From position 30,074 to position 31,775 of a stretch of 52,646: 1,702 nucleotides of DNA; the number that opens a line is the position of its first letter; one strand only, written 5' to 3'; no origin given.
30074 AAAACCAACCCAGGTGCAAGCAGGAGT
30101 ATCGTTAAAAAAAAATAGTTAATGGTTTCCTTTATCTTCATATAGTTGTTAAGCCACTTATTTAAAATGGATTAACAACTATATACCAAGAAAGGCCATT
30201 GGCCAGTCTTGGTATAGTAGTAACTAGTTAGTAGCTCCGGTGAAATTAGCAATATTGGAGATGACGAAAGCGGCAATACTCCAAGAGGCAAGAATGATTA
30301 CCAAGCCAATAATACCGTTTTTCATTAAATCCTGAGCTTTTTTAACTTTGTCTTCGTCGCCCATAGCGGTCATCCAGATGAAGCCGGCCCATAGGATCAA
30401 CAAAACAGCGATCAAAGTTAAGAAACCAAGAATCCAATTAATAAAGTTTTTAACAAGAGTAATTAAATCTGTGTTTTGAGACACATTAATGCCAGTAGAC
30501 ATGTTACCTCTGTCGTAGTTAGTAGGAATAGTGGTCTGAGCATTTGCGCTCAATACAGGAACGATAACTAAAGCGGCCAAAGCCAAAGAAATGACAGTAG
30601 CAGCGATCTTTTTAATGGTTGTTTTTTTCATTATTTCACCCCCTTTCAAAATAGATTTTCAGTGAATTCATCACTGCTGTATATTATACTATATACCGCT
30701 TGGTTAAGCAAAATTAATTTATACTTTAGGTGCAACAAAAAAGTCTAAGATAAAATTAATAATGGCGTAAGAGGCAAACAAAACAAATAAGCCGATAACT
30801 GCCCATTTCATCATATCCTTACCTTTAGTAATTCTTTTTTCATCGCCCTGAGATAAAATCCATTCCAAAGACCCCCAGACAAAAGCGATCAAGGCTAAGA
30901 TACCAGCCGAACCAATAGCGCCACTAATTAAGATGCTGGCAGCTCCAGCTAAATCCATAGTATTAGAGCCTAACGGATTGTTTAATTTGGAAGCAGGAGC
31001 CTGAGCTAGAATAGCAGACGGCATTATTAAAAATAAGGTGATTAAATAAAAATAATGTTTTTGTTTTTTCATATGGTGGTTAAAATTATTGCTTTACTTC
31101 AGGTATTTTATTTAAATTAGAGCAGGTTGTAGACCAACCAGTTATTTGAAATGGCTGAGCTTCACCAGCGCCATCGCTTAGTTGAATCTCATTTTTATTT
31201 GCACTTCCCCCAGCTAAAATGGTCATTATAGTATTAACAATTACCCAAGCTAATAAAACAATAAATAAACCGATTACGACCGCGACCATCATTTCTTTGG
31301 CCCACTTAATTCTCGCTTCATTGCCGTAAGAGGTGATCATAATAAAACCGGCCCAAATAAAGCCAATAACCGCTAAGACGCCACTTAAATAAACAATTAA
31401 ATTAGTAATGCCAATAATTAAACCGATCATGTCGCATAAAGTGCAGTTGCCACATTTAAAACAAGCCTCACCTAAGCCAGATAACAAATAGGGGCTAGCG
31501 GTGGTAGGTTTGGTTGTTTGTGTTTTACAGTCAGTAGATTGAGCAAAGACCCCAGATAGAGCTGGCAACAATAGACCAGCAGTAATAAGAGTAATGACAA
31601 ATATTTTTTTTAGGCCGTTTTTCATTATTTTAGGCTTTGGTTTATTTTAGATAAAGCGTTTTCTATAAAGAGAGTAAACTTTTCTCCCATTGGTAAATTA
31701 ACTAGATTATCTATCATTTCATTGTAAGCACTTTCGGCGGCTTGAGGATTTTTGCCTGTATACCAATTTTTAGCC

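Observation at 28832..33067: Six tandem VirB2/TrbC-like pilin paralogs coupled to an orphan solute-binding lipoprotein, with no T4SS machinery in view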

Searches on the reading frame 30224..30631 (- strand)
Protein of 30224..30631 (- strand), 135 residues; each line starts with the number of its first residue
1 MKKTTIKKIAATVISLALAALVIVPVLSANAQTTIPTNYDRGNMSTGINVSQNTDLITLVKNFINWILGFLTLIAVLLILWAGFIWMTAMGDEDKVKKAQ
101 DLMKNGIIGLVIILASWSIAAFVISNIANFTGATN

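Call 3: search_protein_families(library=pfam, max_evalue=1, proteins=[window:30224-30631:-])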
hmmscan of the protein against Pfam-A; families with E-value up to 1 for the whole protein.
window:30224-30631:- (135 aa): 5 families
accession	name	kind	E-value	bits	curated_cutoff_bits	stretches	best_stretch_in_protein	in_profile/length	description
PF18895.5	T4SS_pilin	-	2.9e-10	40.5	26.6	1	58-122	7-70/71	Type IV secretion system pilin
PF05987.18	DUF898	-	0.013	15.1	28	1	10-129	135-251/336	Bacterial protein of unknown function (DUF898)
PF04290.18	DctQ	-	0.036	14.4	28.3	1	60-129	61-128/132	Tripartite ATP-independent periplasmic transporters, DctQ component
PF00335.26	Tetraspanin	-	0.26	11.3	32.1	1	63-123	3-66/225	Tetraspanin family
PF09534.15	Trp_oprn_chp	-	0.68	10.2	29.6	0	59-122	61-123/180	Tryptophan-associated transmembrane protein (Trp_oprn_chp)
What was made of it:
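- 30224..30631 (-): Pilin 3: orthologue of the first array pilin and the candidate major subunit. PF18895 at 40.5 bits (call 3).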

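Call 4: search_protein_families(library=ncbifam, max_evalue=1, proteins=[window:30224-30631:-])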
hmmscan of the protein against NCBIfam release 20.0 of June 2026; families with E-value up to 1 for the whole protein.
window:30224-30631:- (135 aa): 4 families
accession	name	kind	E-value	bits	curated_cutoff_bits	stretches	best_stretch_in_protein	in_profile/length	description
NF045849.1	ICE_MMCAP2_0565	equivalog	6e-10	38.7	40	1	54-127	7-80/80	Mbov_0395 family pilin-like conjugal transfer protein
NF005165.0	PRK06638.1-5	equivalog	0.042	12.8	192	1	7-82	107-174/282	NADH-quinone oxidoreductase subunit J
TIGR03142.1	cytochro_ccmI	equivalog_domain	0.074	13.4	29.3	0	9-38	4-32/118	c-type cytochrome biogenesis protein CcmI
NF033218.1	anchor_AmaP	equivalog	0.7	9.7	55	0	5-82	3-68/166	alkaline shock response membrane anchor protein AmaP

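Call 51: find_homologous_proteins(query=window:30224-30631:-, max_evalue=0.001)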
Query window:30224-30631:- (135 aa): 23 proteins with E <= 0.001 among 184 candidates.
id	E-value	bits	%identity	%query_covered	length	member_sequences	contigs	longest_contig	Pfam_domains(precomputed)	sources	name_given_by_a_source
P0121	3.0e-22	97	51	96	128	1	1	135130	PF18895.6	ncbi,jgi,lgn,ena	ncbi:MAG: hypothetical protein WC518_03790 [Patescibacteria group bacterium]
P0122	3.6e-19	87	44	92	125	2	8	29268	PF18895.6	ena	-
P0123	4.5e-19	87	52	69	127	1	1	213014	PF18895.6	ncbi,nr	ncbi:MAG: hypothetical protein NT165_02225 [Candidatus Falkowbacteria bacterium]|nr:hypothetical pro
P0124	1.1e-17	82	52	80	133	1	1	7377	PF18895.6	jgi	jgi:hypothetical protein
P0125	3.9e-17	80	48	70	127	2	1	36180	PF18895.6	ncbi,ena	-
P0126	4.2e-17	80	44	90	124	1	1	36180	PF18895.6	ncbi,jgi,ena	-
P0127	1.7e-16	78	54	59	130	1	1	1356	PF18895.6,PF04956.19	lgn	-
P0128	4.2e-16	77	52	59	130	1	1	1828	PF18895.6,PF04956.19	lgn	-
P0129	8.6e-16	76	46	63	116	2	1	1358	PF18895.6,PF04956.19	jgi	-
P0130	1.6e-15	75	42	82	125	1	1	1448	PF18895.6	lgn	-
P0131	1.8e-15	75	44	97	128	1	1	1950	PF18895.6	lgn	-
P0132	2.4e-15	75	44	97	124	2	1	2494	PF18895.6,PF04956.19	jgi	-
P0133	3.2e-15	74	43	90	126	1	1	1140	PF18895.6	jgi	jgi:hypothetical protein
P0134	5.1e-15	74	41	92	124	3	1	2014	PF18895.6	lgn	-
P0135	2.8e-14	71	42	97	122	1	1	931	PF18895.6,PF04956.19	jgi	jgi:hypothetical protein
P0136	4.1e-14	71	39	91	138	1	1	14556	PF18895.6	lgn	-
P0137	5.7e-13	67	47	67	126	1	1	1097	PF18895.6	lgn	-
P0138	1.2e-11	63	43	84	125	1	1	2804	PF18895.6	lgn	-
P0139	3.7e-10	58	43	56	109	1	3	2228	PF18895.6,PF04956.19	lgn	-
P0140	7.9e-10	57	34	90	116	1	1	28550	PF18895.6,PF04956.19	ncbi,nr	ncbi:MAG: pilin [Patescibacteria group bacterium]|nr:pilin [Patescibacteria group bacterium]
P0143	1.9e-7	49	35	88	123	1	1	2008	PF18895.6,PF04956.19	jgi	jgi:type IV secretory pathway VirB2 component (pilin)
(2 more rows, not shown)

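Call 53: find_encoding_contigs(protein=P0140, flank=10000, max_places=1)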
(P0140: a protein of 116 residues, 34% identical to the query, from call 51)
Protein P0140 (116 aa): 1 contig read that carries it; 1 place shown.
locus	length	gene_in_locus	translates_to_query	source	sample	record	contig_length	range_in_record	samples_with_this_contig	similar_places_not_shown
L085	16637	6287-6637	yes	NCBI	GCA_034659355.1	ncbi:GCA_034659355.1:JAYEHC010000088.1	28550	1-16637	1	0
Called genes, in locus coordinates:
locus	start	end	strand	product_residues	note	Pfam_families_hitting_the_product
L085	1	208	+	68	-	PF01255:Prenyltransf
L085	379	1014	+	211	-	PF01135:PCMT, PF01209:Ubie_methyltran (weak), PF13847:Methyltransf_31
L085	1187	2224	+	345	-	PF02618:YceG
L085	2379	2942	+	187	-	PF01965:DJ-1_PfpI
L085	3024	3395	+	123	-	PF01592:NifU_N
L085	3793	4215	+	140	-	PF18895:T4SS_pilin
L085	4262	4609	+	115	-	PF04956:TrbC, PF18895:T4SS_pilin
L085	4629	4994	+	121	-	PF04956:TrbC, PF18895:T4SS_pilin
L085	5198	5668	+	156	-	PF04956:TrbC (weak), PF18895:T4SS_pilin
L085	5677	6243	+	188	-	PF04956:TrbC (weak), PF18895:T4SS_pilin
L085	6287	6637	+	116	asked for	PF04956:TrbC, PF18895:T4SS_pilin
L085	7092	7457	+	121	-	PF04956:TrbC (weak), PF18895:T4SS_pilin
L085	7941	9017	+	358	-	PF13439:Glyco_transf_4, PF13477:Glyco_trans_4_2 (weak), PF13579:Glyco_trans_4_4 (weak), PF00534:Glycos_transf_1, PF13692:Glyco_trans_1_4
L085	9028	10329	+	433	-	PF03816:LytR_cpsA_psr, PF13399:LytR_C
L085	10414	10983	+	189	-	PF01195:Pept_tRNA_hydro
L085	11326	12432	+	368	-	PF02481:DNA_processg_A, PF17782:WHD_DprA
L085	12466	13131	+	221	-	PF12686:DUF3800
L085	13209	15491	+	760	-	PF01751:Toprim, PF01131:Topoisom_bac, PF01396:Zn_ribbon_Top1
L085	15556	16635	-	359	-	PF04389:Peptidase_M28 (weak), PF01546:Peptidase_M20, PF05343:Peptidase_M42 (faint), PF07687:M20_dimer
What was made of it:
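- On Canonical VirB2/TrbC pilin (PF04956): Some relatives do carry PF04956 hits (calls 51, 53).
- A free-standing seven-pilin array with neither SBP nor VirB4 in view exists in another lineage (L085; call 53).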

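Call 54: find_encoding_contigs(protein=P0122, flank=10000, max_places=1)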
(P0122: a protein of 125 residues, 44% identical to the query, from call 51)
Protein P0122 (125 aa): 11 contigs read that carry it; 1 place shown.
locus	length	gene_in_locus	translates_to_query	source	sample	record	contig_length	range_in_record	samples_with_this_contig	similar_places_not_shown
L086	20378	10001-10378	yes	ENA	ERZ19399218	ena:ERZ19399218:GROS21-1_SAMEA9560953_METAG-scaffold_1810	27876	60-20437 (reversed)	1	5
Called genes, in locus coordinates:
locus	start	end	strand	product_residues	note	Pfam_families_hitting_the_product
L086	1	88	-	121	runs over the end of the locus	PF01245:Ribosomal_L19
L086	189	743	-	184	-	PF13189:Cytidylate_kin2, PF13207:AAA_17, PF13238:AAA_18, PF02224:Cytidylate_kin (weak)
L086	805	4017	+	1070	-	PF02463:SMC_N, PF13304:AAA_21, PF13476:AAA_23, PF13304:AAA_21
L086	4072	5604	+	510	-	PF13541:ChlI, PF07728:AAA_5 (faint), PF01078:Mg_chelatase, PF00493:MCM (weak), PF13335:Mg_chelatase_C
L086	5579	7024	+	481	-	PF01547:SBP_bac_1, PF13416:SBP_bac_8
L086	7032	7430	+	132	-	PF18895:T4SS_pilin (weak)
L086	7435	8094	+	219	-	PF13413:HTH_25, PF09136:Glucodextran_B (weak)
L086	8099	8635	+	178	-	PF01209:Ubie_methyltran (weak), PF13847:Methyltransf_31, PF08241:Methyltransf_11, PF13649:Methyltransf_25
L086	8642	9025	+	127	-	-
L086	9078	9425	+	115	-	PF08378:NERD (faint), PF02021:UPF0102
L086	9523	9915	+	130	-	PF18895:T4SS_pilin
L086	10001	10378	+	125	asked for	PF18895:T4SS_pilin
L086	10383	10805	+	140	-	PF18895:T4SS_pilin (weak)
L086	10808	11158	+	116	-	PF18895:T4SS_pilin (weak)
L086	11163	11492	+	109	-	PF18895:T4SS_pilin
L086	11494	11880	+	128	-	PF18895:T4SS_pilin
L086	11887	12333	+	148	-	PF18895:T4SS_pilin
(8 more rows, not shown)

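Call 64: predict_structure(alignment_id=A3)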
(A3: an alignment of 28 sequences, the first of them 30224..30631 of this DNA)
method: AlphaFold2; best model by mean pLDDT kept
length: 135 residues; sequences in the alignment: 28
mean_pLDDT: 77.7   pTM: 0.54
mean pLDDT of the five models: 77.7, 76.5, 75.5, 72.0, 71.7
residues with pLDDT >= 90: 41; 70-90: 56; 50-70: 28; < 50: 10
segments of 3 or more residues with pLDDT < 50: 46-49
pLDDT, mean of each block of 10 residues (from residue 1): 63 77 69 52 50 71 87 90 93 93 91 91 87 71
secondary structure, 60 per line:
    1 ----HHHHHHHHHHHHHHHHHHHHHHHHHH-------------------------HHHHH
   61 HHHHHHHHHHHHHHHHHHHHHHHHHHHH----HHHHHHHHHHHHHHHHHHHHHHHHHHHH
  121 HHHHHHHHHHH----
elements in order: H5-30 H56-88 H93-131
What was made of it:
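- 30224..30631 (-): AlphaFold gives a helical hairpin, pLDDT 77.7 (call 64).
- On PF18895 T4SS_pilin (Patescibacteria VirB2-like pilins): The AlphaFold model has helices 5-30, 56-88 and 93-131 (call 64).
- Checked: The AlphaFold model of pilin 3 has helices 5-30, 56-88 and 93-131, with core pLDDT about 90 (call 64).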

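Call 67: fold_search(model_id=the predicted structure, library=pdb)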
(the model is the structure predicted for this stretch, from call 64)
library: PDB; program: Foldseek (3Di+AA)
matches with E <= 10: 73; with E <= 0.001: 0
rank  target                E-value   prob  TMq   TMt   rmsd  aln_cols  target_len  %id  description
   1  5oql_H                1.7e+00  0.13  0.32  0.24  23.0       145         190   12  Cryo-EM structure of the 90S pre-ribosome from Chaetomium thermophilum (released 2017-10-11)
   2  1a91_MODEL_1_A        2.0e+00  0.63  0.42  0.65   2.7        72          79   14  SUBUNIT C OF THE F1FO ATP SYNTHASE OF ESCHERICHIA COLI; NMR, 10 STRUCTURES (released 1998-07-01)
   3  8tt3_H                3.2e+00  0.23  0.32  0.19  23.5       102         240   12  S. thermodepolymerans KpsM-KpsE in Glycolipid 2 state with rigid body fitted KpsT (released 2024-04-17)
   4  5da9_A                3.4e+00  0.33  0.38  0.14   3.5        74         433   19  ATP-gamma-S bound Rad50 from Chaetomium thermophilum in complex with the Rad50-binding domain of Mre11 (released 2016-03-02)
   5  3epv_C                3.6e+00  0.54  0.41  0.51   2.9        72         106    8  X-ray Structure of the Metal-sensor CnrX in both the Apo- and Copper-bound Forms (released 2008-11-25)
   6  6cnn_A                3.6e+00  0.25  0.44  0.19  14.8       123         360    6  Cryo-EM structure of the human SK4/calmodulin channel complex in the Ca2+ bound state I (released 2018-05-02)
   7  7qho_J                4.1e+00  0.13  0.38  0.47   7.7       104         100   15  Cytochrome bcc-aa3 supercomplex (respiratory supercomplex III2/IV2) from Corynebacterium glutamicum (as isolated) (released 2022-05-18)
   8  9p4j_E                4.3e+00  0.11  0.33  0.16  10.9       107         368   12  The structure of Retron Eco8 in Apo state (released 2025-11-12)
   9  5jje_B                4.3e+00  0.10  0.24  0.40   4.9        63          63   24  Structure of the SRII/HtrII Complex in I212121 space group ("U" shape) (released 2017-02-15)
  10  2y3h_B                4.6e+00  0.23  0.33  0.40   3.7        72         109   10  E63Q mutant of Cupriavidus metallidurans CH34 CnrXs (released 2011-03-30)
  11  8cqo_A                4.9e+00  0.13  0.35  0.27   6.5        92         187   17  Crystal structure of Borrelia burgdorferi paralogous family 12 outer surface protein BBK01 (Se-Met data) (released 2024-03-13)
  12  6s7t_H                4.9e+00  0.08  0.29  0.33  10.0       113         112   24  Cryo-EM structure of human oligosaccharyltransferase complex OST-B (released 2019-12-18)
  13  1ijp_MODEL_1_A        5.2e+00  0.20  0.34  0.51   3.0        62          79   13  Solution Structure of Ala20Pro/Pro64Ala substituted subunit c of Escherichia coli ATP synthase (released 2002-03-27)
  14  8t4j_A                5.2e+00  0.11  0.32  0.11   5.5        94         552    8  Transporter associated with antigen processing (TAP) bound to the 14-mer peptide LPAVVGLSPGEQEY (released 2024-06-19)
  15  9n61_A                5.2e+00  0.11  0.34  0.11   5.5       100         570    9  Transporter associated with antigen processing (TAP) bound to the 9-mer peptide RRYQKSTEL and ATP (released 2025-09-03)
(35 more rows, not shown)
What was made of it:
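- On Canonical VirB2/TrbC pilin (PF04956): Foldseek E is 1.7 or worse, and generic hairpins rank first (call 67).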

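Call 68: search_solved_structures(query=A3, max_evalue=10, show_alignments=3)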
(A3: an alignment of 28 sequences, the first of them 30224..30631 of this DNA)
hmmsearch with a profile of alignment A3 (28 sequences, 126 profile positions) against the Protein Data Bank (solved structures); distinct sequences matched with E-value up to 10: 8.
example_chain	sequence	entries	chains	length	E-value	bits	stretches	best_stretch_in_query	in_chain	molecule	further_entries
7f1s_R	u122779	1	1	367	0.11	15.8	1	9-113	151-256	C-C chemokine receptor type 5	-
6meo_B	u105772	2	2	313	0.16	15.3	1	9-113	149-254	C-C chemokine receptor type 5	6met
7o7f_C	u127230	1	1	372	0.23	14.9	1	9-113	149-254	C-C chemokine receptor type 5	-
7f1q_R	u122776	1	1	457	0.37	14.2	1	9-113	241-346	C-C motif chemokine 3,C-C chemokine receptor type 5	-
7f1r_R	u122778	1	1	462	0.44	13.9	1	9-113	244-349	C-C motif chemokine 5,C-C chemokine receptor type 5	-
8z21_C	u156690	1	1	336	0.59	13.5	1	12-78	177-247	Oligopeptide transport ATP-binding protein OppD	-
8cue_1A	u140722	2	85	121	1.4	12.3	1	21-81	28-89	Protein virB2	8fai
8exh_A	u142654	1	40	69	4.5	10.6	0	47-81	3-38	Protein virB2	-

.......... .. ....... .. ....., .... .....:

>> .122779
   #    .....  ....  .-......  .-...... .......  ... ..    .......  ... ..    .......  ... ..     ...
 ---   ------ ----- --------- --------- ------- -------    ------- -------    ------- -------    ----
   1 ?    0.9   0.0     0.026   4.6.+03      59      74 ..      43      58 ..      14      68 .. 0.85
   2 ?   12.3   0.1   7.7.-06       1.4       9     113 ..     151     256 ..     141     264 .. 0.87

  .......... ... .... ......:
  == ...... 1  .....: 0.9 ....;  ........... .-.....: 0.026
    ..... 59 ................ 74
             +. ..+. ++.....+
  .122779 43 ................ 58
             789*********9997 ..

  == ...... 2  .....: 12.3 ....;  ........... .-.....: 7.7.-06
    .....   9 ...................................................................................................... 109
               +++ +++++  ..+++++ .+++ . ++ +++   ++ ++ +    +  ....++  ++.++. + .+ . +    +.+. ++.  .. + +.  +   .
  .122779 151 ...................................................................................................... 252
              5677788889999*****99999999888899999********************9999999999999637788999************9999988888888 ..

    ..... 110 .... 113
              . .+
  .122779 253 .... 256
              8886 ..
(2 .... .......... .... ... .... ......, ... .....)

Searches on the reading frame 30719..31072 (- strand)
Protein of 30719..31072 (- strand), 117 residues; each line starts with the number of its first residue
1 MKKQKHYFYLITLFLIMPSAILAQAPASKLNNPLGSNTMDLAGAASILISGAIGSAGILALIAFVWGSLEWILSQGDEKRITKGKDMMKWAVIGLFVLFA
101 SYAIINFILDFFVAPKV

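Call 3: search_protein_families(library=pfam, max_evalue=1, proteins=[window:30719-31072:-])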
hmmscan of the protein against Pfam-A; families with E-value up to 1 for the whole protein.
window:30719-31072:- (117 aa): 5 families
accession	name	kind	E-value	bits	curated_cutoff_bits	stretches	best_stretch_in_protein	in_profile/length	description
PF18895.5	T4SS_pilin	-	7.4e-10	39.2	26.6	1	48-108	15-71/71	Type IV secretion system pilin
PF04956.18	TrbC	-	0.00051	20.7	27.9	1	5-108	12-98/98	TrbC/VIRB2 pilin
PF16481.10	DUF5058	-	0.0039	17.3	28.2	1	22-106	91-175/222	Domain of unknown function (DUF5058)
PF20872.2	MalF_N_TM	-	0.12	12.5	24.3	1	88-105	2-19/48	MalF, N-terminal region, transmembrane helices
PF14015.11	DUF4231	-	0.32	11.9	24.7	0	2-54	11-57/103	Protein of unknown function (DUF4231)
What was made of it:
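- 30719..31072 (-): Pilin 2: a divergent PF18895 paralogue, 13 nt after pilin 1. PF18895 at 39.2 bits and TrbC at E 5e-4 (call 3).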

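Call 4: search_protein_families(library=ncbifam, max_evalue=1, proteins=[window:30719-31072:-])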
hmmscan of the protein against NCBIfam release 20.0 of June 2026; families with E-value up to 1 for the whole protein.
window:30719-31072:- (117 aa): 2 families
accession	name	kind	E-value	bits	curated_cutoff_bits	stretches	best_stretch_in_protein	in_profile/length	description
NF045849.1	ICE_MMCAP2_0565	equivalog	7.5e-06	25.5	40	1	47-111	15-79/80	Mbov_0395 family pilin-like conjugal transfer protein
NF047767.1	LBF_2804_fam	subfamily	0.054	12.7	80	1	44-107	35-94/352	LBF_2804 family protein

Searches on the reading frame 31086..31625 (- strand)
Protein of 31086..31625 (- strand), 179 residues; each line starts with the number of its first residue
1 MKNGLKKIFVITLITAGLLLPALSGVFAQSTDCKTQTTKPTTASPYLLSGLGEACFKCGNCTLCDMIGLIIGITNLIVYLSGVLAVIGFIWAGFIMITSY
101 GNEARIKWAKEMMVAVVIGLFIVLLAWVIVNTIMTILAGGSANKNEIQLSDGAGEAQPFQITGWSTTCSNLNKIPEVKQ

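Call 3: search_protein_families(library=pfam, max_evalue=1, proteins=[window:31086-31625:-])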
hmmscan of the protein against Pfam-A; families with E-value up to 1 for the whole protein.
window:31086-31625:- (179 aa): 5 families
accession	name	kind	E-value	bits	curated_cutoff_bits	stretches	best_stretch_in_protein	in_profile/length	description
PF18895.5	T4SS_pilin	-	1.4e-09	38.4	26.6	1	70-133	9-71/71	Type IV secretion system pilin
PF04956.18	TrbC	-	0.0087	16.7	27.9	1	73-133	44-98/98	TrbC/VIRB2 pilin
PF00499.25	Oxidored_q3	-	0.027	14.7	33.2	1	70-141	36-99/146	NADH-ubiquinone/plastoquinone oxidoreductase chain 6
PF00674.25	DUP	-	0.2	12.3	23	1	115-173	7-66/102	DUP family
PF11660.13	DUF3262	-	0.49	11.1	27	0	71-129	15-75/76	Protein of unknown function (DUF3262)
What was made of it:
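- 31086..31625 (-): Pilin 1: the SBP-adjacent PF18895 orthogroup, with a Cys-rich ectodomain. Its start overlaps the SBP stop (TAATG). PF18895 at 38.4 bits (call 3).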

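Call 4: search_protein_families(library=ncbifam, max_evalue=1, proteins=[window:31086-31625:-])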
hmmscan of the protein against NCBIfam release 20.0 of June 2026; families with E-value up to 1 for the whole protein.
window:31086-31625:- (179 aa): 5 families
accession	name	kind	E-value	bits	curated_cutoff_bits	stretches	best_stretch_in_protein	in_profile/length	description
NF045849.1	ICE_MMCAP2_0565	equivalog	0.0032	17.1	40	1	76-136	16-79/80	Mbov_0395 family pilin-like conjugal transfer protein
NF033218.1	anchor_AmaP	equivalog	0.0079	16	55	1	75-155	12-86/166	alkaline shock response membrane anchor protein AmaP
NF007975.0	PRK10699.1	equivalog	0.016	14.6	261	1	83-148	185-248/254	phosphatidylglycerophosphatase B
NF006283.1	PRK08455.1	equivalog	0.16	11.6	187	1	108-148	14-52/182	flagellar basal body-associated protein FliL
NF041560.1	T6SS_Burk_ExIF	subfamily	0.23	11.1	90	1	83-142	134-187/234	putative type VI secretion system effector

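Call 45: search_solved_structures(query=A1, max_evalue=10, show_alignments=2)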
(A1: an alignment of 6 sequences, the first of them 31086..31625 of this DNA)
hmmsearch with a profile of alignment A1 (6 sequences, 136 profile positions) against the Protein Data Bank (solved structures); distinct sequences matched with E-value up to 10: 1.
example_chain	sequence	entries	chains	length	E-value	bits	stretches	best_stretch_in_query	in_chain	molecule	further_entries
8cue_1A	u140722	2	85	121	7.6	9.8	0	47-89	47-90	Protein virB2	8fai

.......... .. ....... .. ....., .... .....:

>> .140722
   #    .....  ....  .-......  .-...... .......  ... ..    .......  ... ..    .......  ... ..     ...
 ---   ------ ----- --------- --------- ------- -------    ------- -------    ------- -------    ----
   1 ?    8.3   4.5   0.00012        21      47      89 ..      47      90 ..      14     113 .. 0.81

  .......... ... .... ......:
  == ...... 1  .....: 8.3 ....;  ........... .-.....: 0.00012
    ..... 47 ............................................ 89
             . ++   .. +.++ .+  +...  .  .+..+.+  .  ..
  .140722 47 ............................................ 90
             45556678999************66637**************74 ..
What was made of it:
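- On Canonical VirB2/TrbC pilin (PF04956): The profile against VirB2 entries 8cue and 8exh gives E 1.4-7.6 (calls 45, 68).
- There is no significant match to solved pili (calls 45, 68).
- Tried and rejected: With the deeper profile, chemokine-receptor TM segments score higher (calls 45, 68).
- Closest known: Canonical VirB2/TrbC/TraA conjugative pilins. Same: There are sub-threshold TrbC hits (call 3), and VirB2 is the only pilin among the weak PDB matches (calls 45, 68).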
